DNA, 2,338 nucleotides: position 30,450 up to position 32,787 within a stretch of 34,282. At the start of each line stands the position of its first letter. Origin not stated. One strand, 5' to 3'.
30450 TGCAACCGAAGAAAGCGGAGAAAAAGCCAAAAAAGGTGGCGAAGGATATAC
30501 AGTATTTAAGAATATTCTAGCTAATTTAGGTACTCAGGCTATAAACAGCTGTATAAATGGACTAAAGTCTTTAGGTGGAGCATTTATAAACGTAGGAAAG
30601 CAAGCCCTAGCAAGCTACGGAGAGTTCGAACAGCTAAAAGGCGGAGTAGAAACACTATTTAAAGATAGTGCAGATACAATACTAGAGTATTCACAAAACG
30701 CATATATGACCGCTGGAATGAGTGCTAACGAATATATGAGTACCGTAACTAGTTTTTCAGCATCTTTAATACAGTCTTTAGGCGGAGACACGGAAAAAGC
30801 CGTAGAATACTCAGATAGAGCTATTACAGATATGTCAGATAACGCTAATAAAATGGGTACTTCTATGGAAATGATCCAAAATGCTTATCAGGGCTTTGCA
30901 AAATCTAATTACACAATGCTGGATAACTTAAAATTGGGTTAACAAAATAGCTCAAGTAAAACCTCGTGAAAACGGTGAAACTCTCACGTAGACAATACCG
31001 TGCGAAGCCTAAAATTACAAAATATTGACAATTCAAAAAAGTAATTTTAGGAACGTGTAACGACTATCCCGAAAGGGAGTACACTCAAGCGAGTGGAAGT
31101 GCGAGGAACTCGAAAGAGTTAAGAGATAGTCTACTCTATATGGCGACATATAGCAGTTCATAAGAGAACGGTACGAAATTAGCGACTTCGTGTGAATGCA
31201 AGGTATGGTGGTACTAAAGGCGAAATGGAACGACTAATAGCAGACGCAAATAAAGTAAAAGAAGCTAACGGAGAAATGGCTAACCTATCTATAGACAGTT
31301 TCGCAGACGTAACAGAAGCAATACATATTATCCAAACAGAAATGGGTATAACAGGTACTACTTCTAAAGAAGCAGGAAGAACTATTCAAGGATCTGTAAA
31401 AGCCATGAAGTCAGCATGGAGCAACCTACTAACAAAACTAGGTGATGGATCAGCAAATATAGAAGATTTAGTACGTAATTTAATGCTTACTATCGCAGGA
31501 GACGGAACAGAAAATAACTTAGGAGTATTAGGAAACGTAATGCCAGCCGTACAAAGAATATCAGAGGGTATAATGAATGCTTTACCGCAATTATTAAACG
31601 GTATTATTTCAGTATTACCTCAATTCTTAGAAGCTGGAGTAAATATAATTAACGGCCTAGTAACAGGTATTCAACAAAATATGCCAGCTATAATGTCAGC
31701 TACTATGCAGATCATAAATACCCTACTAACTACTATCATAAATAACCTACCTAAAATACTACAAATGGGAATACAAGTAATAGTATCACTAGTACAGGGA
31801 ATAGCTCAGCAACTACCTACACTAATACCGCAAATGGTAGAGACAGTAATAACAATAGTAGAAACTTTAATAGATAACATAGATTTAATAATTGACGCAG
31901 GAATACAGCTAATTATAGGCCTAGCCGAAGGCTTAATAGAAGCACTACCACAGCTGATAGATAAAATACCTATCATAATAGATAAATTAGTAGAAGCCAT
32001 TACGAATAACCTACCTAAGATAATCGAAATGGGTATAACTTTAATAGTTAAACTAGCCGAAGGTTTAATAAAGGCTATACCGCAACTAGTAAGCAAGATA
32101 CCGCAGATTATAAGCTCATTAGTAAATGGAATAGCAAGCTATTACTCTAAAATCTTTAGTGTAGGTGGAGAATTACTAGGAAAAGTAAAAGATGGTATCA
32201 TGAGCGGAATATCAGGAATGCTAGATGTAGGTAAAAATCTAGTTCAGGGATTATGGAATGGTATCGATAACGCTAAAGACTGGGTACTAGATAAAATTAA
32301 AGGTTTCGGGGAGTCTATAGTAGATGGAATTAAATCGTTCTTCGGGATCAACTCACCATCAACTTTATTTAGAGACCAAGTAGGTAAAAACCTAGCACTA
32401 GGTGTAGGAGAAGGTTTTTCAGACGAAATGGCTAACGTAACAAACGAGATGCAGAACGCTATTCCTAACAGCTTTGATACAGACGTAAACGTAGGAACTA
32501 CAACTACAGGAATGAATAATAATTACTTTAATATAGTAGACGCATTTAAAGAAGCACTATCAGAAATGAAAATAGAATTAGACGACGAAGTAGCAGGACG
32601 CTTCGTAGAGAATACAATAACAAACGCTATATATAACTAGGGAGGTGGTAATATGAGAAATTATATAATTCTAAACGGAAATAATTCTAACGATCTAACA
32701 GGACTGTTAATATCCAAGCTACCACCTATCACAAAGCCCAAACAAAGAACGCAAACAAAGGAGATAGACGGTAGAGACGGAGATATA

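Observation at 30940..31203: ORF-less 264-nt group I intron splitting the tape measure gene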

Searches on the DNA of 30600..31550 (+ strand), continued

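Call 14: get_annotated_region(hit=H17, flank=1500)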
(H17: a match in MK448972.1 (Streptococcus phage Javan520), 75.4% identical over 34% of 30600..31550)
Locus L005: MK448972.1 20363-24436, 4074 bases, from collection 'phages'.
description: Streptococcus phage Javan520, complete genome.
organism: Streptococcus phage Javan520 (NCBI taxid 2548233)
taxonomy: Viruses; Duplodnaviria; Heunggongvirae; Uroviricota; Caudoviricetes
host: Streptococcus pyogenes MGAS8232; source: -; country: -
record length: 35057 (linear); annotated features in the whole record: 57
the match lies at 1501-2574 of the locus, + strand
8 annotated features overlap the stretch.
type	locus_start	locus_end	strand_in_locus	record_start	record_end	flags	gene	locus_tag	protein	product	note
CDS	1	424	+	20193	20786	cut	-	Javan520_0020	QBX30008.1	major tail protein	-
CDS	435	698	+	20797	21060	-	-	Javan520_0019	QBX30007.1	hypothetical protein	-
CDS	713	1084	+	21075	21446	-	-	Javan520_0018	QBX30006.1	hypothetical protein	-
CDS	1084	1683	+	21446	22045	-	-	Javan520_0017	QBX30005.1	minor tail protein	-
CDS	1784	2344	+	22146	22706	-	-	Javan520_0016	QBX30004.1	HNH homing endonuclease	-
CDS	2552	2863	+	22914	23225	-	-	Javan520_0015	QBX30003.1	minor tail protein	-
CDS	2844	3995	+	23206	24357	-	-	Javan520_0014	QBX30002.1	minor tail protein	-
CDS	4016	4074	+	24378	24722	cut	-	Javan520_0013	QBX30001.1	minor tail protein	-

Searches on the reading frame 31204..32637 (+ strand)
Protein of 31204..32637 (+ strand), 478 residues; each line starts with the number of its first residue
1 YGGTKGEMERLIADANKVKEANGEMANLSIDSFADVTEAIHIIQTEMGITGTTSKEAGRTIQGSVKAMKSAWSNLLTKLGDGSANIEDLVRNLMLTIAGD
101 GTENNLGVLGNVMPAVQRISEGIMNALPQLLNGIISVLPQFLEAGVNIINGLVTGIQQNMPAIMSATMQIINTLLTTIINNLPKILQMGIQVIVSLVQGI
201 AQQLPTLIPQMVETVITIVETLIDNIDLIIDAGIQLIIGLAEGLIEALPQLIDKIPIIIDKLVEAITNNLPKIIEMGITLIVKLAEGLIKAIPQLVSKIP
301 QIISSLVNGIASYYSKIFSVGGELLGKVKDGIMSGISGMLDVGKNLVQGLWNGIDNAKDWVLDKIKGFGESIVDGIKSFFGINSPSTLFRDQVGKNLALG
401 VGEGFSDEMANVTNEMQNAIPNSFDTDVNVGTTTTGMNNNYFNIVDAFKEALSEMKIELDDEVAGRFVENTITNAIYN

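Call 5: search_protein_families(library=pfam, proteins=[window:31204-32637:+], max_evalue=0.1)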
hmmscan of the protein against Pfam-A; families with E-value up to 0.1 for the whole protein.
window:31204-32637:+ (478 aa): 2 families
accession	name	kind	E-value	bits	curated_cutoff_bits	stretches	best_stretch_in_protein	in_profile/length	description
PF23854.1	DUF7217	-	0.00077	19.7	29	0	197-276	120-199/238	Domain of unknown function (DUF7217)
PF21040.3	CEP104-like_TOG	-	0.02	15.6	24.3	0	66-99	100-133/208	Centrosomal protein CEP104-like, TOG domain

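Call 6: search_protein_families(library=phrogs, proteins=[window:31204-32637:+], max_evalue=0.001)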
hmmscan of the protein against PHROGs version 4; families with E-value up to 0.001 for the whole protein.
window:31204-32637:+ (478 aa): 32 families (the best 25 are shown)
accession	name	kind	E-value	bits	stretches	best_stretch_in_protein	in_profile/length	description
phrog_5493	-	tail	4.1e-55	188.6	1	52-444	675-1039/1102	tail length tape measure protein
phrog_58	-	tail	9e-50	171.1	1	30-452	474-1033/1544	tail length tape measure protein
phrog_24198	-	unknown function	1.8e-43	150.3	3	136-266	2-132/350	-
phrog_1272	-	tail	4.9e-42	144.8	2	327-422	1426-1521/1606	tail length tape measure protein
phrog_4372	-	tail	1.7e-37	129.5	2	204-421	1134-1361/1681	tail length tape measure protein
phrog_1204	-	tail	2.1e-35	123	2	99-333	767-978/1483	tail protein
phrog_305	-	tail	2.7e-28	100.1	1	52-456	383-785/1001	tail length tape measure protein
phrog_4200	-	tail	9.9e-28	98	2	118-411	292-608/732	tail length tape measure protein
phrog_1686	-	tail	2.3e-21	76.4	2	298-423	1009-1134/1224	tail length tape measure protein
phrog_991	-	tail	3.4e-19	69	2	1-226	486-706/1966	tail length tape measure protein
phrog_28775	-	tail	3e-17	62.9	2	141-337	374-577/1303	tail length tape measure protein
phrog_8462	-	tail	3.5e-13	50.1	1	207-455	323-572/672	tail length tape measure protein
phrog_5448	-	tail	1.2e-11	43.3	1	108-426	1698-2014/3103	tail length tape measure protein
phrog_4070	-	tail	5.2e-10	39.1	1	146-462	88-378/989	tail length tape measure protein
phrog_6090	-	tail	7.3e-09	34.8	1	108-381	798-1046/1853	tail length tape measure protein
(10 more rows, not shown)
